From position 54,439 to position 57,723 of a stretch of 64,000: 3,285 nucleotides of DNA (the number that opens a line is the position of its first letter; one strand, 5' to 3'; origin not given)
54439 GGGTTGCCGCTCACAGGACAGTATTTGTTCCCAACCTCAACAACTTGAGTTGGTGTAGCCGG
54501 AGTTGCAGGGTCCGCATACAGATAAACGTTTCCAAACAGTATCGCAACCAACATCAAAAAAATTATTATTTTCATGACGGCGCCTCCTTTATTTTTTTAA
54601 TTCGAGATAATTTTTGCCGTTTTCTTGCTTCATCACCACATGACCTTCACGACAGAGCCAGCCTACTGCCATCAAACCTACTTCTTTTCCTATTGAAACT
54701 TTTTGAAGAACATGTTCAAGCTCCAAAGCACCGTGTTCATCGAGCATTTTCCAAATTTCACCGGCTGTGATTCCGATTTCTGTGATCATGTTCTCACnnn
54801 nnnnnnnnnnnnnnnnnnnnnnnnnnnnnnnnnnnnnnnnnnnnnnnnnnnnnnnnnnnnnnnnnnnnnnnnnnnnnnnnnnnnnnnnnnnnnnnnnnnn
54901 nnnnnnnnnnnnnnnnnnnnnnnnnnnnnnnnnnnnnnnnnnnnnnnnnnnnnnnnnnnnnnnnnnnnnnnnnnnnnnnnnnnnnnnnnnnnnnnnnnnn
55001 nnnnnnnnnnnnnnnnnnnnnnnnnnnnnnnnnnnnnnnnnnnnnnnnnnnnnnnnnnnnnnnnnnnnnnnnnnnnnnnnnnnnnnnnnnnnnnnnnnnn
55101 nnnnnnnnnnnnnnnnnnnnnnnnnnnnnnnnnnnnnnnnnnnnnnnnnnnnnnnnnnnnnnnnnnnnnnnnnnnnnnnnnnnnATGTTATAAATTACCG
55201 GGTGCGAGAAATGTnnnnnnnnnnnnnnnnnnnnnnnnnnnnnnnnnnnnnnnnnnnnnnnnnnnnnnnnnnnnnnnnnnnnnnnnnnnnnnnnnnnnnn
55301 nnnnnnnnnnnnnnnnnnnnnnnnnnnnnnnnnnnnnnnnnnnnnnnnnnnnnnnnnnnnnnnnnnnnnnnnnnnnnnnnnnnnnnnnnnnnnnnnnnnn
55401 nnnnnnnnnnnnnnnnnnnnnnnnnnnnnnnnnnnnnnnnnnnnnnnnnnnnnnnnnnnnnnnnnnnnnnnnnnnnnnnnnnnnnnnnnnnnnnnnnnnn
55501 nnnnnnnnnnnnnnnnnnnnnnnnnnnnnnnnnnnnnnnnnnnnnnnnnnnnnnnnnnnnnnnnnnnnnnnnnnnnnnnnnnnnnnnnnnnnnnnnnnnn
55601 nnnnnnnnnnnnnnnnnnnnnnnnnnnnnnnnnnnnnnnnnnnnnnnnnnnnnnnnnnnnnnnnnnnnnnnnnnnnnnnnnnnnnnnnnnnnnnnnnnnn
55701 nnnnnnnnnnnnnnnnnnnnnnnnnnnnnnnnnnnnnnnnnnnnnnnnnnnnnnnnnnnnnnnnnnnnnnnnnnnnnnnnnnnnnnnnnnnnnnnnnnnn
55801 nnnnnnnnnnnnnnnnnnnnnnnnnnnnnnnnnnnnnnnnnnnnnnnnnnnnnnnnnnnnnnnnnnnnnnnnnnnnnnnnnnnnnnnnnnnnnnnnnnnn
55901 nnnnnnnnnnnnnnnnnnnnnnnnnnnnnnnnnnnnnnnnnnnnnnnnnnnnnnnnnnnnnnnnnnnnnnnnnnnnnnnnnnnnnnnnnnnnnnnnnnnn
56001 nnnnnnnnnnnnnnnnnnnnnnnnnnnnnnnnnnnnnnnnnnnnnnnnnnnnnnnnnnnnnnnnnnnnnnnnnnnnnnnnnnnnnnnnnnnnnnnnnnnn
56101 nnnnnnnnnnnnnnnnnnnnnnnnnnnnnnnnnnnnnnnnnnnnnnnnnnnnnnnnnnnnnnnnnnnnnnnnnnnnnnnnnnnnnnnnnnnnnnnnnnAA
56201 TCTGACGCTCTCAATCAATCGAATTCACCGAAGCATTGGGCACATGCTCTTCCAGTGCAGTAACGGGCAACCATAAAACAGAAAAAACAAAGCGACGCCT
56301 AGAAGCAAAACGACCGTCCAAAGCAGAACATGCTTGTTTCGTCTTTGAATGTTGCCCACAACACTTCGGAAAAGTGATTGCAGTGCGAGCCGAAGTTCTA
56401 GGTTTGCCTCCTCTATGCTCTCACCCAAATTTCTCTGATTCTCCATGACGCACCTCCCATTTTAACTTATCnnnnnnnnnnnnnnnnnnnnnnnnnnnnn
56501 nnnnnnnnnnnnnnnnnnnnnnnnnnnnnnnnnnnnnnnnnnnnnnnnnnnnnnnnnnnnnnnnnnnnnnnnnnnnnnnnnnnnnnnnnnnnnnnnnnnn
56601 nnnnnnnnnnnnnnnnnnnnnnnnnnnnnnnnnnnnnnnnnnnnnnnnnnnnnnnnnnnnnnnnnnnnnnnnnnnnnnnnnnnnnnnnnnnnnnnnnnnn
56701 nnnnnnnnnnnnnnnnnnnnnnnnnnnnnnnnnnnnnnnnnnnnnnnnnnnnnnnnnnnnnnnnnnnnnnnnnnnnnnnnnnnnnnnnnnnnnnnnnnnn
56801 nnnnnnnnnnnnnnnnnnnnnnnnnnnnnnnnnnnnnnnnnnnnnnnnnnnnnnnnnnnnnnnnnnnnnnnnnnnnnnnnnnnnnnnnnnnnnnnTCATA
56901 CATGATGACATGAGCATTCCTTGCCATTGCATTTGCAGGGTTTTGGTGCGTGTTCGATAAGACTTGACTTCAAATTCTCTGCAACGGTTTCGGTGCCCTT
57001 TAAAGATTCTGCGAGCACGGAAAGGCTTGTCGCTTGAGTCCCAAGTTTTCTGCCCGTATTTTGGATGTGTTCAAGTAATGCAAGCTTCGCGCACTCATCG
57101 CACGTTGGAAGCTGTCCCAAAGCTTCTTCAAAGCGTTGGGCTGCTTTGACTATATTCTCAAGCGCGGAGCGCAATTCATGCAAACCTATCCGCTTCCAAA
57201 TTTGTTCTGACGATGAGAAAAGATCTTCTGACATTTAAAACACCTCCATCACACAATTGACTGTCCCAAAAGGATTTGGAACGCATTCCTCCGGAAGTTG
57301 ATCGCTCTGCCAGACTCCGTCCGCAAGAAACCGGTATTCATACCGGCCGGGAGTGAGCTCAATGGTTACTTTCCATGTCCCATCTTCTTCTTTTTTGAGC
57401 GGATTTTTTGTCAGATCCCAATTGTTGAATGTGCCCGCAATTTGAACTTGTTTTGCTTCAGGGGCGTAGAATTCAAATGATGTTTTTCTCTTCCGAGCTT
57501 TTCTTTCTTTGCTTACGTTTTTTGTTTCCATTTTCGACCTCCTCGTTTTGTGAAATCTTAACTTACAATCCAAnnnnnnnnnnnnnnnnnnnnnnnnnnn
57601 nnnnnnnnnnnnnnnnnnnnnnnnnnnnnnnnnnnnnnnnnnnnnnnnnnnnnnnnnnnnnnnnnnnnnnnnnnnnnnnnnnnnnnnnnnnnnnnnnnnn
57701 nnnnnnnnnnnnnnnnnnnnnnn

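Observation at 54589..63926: Two paralogous small DUF2582-like winged-helix proteins each head a metal-related operon; candidate novel metal-responsive regulators of the Cu/Ag efflux region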

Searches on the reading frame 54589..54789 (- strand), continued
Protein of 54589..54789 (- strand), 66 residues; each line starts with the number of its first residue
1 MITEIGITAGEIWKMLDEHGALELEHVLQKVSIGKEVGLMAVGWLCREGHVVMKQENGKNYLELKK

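Call 71: get_annotated_region(hit=H1, flank=6000)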
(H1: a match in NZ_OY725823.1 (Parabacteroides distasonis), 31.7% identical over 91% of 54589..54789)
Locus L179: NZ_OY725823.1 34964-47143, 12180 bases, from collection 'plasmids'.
description: Parabacteroides distasonis strain Parabacteroides distasonis TSDC17.2-1.1 plasmid 78, complete sequence
organism: Parabacteroides distasonis (NCBI taxid 823)
taxonomy: Bacteria; Bacteroidota; Bacteroidia; Bacteroidales; Tannerellaceae; Parabacteroides; Parabacteroides distasonis
host: -; source: -; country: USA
typing (MOB-suite, as given by PLSDB): non-mobilizable
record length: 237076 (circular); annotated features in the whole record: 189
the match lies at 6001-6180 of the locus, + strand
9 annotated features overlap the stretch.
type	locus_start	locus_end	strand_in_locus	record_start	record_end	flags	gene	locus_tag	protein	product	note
CDS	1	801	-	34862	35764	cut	-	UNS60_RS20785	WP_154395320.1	nucleotidyltransferase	-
CDS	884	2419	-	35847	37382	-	-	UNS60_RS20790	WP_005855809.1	alpha-N-arabinofuranosidase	-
CDS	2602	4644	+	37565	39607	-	-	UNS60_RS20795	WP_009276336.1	M13 family metallopeptidase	-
CDS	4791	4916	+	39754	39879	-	-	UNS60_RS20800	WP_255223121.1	hypothetical protein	-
CDS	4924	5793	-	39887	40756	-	-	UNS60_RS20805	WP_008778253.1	helix-turn-helix domain-containing protein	-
CDS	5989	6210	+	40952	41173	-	-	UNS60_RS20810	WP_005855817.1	winged helix-turn-helix domain-containing protein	-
CDS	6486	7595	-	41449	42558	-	-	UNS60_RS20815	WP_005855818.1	SusE domain-containing protein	-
CDS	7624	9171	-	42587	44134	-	-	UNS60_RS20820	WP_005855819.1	RagB/SusD family nutrient uptake outer membrane protein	-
CDS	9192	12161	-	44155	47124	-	-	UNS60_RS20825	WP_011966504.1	TonB-dependent receptor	-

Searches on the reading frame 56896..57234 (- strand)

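Call 3: search_protein_families(library=pfam, max_evalue=0.01, proteins=[window:56896-57234:-])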
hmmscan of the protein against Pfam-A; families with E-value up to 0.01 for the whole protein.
window:56896-57234:- (112 aa): 1 family
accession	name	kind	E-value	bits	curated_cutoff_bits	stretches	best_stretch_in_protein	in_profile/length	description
PF04350.18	PilO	-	0.00084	19.9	22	1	20-77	24-79/145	Pilus assembly protein, PilO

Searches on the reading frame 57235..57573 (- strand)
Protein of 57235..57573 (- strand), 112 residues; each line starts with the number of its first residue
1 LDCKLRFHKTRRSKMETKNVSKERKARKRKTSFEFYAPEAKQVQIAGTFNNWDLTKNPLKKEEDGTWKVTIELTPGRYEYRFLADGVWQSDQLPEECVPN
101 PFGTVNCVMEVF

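Call 3: search_protein_families(library=pfam, max_evalue=0.01, proteins=[window:57235-57573:-])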
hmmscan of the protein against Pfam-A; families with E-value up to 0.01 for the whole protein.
window:57235-57573:- (112 aa): 4 families
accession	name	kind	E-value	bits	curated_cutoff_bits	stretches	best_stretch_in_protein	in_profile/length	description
PF16561.11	AMPK1_CBM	-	7.5e-15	55.3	26.8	1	36-111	8-79/85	Glycogen recognition site of AMP-activated protein kinase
PF02922.24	CBM_48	-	1.4e-13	51.4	22.4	1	27-84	10-70/83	Carbohydrate-binding module 48 (Isoamylase N-terminal domain)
PF16760.10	CBM53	-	0.00017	22.2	27.6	1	40-78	10-53/57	Starch/carbohydrate-binding module (family 53)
PF22058.2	X25_BaPul_like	-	0.00048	20.6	27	1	50-91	16-59/87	Pullulanase X25 domain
